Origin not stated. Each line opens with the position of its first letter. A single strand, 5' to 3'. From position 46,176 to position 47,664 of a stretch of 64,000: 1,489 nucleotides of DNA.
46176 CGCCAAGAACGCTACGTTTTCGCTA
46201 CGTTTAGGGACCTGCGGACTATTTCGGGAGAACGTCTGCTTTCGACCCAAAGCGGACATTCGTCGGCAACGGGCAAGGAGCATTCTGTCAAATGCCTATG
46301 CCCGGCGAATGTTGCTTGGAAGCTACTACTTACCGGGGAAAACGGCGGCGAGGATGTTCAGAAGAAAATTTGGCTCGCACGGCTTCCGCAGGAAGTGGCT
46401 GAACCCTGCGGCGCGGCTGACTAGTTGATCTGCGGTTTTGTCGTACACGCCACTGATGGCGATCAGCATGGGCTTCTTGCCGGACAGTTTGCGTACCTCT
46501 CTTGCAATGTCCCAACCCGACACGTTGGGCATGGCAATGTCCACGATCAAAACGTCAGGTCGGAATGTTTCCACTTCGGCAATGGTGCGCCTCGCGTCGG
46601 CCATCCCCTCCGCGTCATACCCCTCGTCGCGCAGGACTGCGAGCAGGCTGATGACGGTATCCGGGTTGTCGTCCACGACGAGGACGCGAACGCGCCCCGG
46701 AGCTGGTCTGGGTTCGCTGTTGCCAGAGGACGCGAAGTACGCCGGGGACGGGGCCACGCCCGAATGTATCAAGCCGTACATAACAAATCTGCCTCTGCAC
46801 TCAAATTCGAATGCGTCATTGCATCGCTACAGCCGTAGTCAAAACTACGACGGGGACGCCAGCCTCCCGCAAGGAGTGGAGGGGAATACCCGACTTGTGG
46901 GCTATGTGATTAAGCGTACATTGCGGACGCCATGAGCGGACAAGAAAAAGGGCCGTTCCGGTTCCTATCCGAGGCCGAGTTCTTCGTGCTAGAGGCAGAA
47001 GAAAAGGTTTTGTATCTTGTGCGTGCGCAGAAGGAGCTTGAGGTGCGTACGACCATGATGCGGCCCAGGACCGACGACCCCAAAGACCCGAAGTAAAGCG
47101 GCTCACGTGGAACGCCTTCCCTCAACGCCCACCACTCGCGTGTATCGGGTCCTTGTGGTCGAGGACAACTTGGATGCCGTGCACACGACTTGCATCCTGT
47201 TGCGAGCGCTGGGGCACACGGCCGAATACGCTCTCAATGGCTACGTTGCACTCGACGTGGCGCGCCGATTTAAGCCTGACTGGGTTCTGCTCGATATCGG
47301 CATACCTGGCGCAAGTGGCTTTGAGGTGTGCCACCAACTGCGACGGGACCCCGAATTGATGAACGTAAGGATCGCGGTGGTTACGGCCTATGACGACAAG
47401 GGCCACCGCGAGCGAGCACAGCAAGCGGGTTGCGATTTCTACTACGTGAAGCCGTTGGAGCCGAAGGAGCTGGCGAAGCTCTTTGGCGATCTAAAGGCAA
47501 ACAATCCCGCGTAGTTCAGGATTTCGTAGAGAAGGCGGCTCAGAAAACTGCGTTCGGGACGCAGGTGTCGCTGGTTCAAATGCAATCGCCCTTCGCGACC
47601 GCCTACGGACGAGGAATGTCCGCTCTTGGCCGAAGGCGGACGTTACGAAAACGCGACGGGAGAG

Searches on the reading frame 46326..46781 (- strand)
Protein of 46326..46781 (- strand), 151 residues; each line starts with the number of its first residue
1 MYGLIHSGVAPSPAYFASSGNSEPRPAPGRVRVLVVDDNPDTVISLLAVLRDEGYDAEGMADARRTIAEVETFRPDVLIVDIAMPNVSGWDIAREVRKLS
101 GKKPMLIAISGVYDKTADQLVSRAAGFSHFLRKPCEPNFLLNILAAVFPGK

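Call 120: search_solved_structures(query=window:46326-46781:-, max_evalue=0.00001)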
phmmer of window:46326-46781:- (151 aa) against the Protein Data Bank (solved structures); distinct sequences matched with E-value up to 0.00001: 77 (the best 60 are shown).
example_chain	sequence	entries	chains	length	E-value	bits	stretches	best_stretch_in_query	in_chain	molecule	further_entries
3nhz_A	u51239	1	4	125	1.5e-13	54.5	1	30-141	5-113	Two component system transcriptional regulator mtrA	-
2gwr_A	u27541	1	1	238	6.1e-13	52.5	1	30-141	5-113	DNA-binding response regulator mtrA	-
3f6p_A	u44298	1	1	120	1.3e-11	48.1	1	32-141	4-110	Transcriptional regulatory protein yycF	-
2zwm_A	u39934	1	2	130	1.7e-11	47.7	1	32-141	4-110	Transcriptional regulatory protein yycF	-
4h60_A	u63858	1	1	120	7.3e-11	45.7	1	31-146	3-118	Chemotaxis protein CheY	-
4hnr_A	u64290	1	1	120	8e-11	45.6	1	31-146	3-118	Chemotaxis protein CheY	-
8fk2_A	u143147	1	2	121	1.1e-10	45.2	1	32-141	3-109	Putative response regulator CovR VicR-like protein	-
9xzo_A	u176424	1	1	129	1.1e-10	45.1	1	32-142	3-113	De novo protein M1X0B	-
3t6k_A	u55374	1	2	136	1.2e-10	45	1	33-141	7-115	Response regulator receiver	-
1mvo_A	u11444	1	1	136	1.4e-10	44.8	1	32-139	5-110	PhoP response regulator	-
3gt7_A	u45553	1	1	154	6.4e-10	42.7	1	32-141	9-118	Sensor protein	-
4iga_A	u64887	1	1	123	6.6e-10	42.6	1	32-144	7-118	Chemotaxis protein CheY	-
1tmy_A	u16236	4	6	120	7e-10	42.5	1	32-144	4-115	CHEY PROTEIN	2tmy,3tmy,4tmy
1u0s_Y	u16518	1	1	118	8e-10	42.3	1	32-144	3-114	Chemotaxis protein cheY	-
2oqr_A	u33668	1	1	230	2.4e-09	40.8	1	32-147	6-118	Sensory transduction protein regX3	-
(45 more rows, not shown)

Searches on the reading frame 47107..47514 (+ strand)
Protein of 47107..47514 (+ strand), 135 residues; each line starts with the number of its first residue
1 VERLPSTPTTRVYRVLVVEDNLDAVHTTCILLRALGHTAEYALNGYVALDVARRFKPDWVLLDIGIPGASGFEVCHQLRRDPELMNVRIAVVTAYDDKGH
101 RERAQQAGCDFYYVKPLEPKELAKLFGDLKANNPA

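Call 119: search_solved_structures(query=window:47107-47514:+, max_evalue=0.00001)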
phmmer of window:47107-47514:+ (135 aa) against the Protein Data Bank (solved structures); distinct sequences matched with E-value up to 0.00001: 131 (the best 60 are shown).
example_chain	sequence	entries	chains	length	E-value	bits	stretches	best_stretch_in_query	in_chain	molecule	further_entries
1m5t_A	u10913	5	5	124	3e-18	69.3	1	14-121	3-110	cell division response regulator DivK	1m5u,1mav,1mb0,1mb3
9g85_A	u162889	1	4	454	2.8e-17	66.1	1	14-119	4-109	Response regulator PleD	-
2wb4_A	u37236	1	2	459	2.9e-17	66.1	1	14-119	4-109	DIGUANYLATE CYCLASE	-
9g86_A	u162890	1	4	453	3.1e-17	66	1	14-119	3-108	Response regulator PleD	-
1w25_A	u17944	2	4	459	3.2e-17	65.9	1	14-119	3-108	STALKED-CELL DIFFERENTIATION CONTROLLING PROTEIN | RESPONSE REGULATOR PLED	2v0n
3nhz_A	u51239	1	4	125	1.2e-15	60.9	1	12-129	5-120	Two component system transcriptional regulator mtrA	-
2gwr_A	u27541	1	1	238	5.1e-15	58.8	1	12-130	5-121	DNA-binding response regulator mtrA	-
6ifh_A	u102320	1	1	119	8.7e-14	54.8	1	16-124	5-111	Sporulation initiation phosphotransferase F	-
3t6k_A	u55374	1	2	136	1.5e-12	50.9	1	13-124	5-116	Response regulator receiver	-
9ji3_J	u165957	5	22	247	3e-12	49.9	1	5-122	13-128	DNA-binding response regulator | Possible two component system response transcriptional positive regulator PhoP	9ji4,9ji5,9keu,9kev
3r0j_A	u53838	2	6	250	3.1e-12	49.8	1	5-122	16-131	POSSIBLE TWO COMPONENT SYSTEM RESPONSE TRANSCRIPTIONAL POSITIVE REGULATOR PHOP | Response regulator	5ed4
9xzo_A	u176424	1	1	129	3.3e-12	49.7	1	14-124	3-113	De novo protein M1X0B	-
1b00_A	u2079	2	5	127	3.6e-12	49.6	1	13-124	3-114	PHOSPHATE REGULON TRANSCRIPTIONAL REGULATORY PROTEIN PHOB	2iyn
1zes_A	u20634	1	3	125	3.9e-12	49.5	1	13-123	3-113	Phosphate regulon transcriptional regulatory protein phoB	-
9dvt_R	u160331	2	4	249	4.6e-12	49.3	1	14-123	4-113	DNA-binding dual master transcriptional regulator RpaA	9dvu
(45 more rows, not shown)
